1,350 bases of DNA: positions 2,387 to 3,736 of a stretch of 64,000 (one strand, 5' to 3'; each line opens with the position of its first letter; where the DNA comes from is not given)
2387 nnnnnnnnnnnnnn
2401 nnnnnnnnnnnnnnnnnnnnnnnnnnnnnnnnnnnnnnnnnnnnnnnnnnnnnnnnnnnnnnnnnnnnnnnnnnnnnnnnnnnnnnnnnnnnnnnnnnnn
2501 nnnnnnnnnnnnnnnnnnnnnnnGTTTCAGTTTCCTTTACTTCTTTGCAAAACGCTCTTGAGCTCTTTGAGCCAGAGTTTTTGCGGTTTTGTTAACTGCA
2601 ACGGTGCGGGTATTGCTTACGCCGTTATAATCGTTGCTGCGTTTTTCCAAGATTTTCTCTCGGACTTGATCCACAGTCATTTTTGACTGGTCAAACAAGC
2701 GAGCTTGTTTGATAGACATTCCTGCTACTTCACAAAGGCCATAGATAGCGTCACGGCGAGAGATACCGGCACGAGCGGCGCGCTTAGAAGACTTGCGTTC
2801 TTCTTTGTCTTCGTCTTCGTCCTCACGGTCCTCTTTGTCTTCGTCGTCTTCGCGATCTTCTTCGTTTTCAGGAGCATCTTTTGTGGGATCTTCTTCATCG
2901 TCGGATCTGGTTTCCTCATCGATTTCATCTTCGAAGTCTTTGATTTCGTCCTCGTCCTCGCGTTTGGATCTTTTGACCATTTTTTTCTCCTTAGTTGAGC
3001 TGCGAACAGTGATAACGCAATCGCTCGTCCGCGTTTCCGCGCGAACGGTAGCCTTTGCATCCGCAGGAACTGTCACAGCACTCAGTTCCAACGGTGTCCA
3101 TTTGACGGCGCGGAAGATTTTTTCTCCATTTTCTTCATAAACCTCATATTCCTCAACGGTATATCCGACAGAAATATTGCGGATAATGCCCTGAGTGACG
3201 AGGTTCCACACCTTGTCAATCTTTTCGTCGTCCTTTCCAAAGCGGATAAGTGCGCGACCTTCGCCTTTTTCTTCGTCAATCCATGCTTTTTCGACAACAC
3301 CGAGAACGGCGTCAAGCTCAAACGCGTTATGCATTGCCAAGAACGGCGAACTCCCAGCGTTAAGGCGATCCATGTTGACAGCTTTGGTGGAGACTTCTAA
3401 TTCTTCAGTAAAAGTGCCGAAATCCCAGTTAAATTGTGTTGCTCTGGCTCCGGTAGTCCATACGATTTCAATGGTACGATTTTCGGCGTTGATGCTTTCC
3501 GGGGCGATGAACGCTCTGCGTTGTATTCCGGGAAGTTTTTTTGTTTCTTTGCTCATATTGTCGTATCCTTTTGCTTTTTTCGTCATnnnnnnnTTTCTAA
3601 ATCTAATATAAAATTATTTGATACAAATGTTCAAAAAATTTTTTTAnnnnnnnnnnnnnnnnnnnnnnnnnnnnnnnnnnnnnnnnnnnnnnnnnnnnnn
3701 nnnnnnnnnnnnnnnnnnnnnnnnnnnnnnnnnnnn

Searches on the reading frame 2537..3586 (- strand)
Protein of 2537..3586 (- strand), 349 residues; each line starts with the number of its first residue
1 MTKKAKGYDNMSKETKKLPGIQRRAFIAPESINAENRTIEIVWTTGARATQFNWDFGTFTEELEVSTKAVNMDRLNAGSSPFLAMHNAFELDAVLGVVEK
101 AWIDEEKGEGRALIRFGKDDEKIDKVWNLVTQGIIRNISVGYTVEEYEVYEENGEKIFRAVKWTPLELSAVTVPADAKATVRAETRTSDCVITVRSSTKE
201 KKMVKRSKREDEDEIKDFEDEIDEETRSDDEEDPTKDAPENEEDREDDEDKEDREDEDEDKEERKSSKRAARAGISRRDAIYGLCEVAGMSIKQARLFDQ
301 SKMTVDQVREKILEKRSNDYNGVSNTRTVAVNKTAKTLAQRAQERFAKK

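Call 87: search_protein_families(library=pfam, proteins=[window:2537-3586:-], max_evalue=0.001)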
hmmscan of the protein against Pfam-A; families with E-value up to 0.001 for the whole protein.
window:2537-3586:- (349 aa): 1 family
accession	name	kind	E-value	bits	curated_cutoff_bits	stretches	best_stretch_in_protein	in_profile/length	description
PF04586.22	Peptidase_S78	-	4.3e-07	30.7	21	1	92-187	61-158/165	Caudovirus prohead serine protease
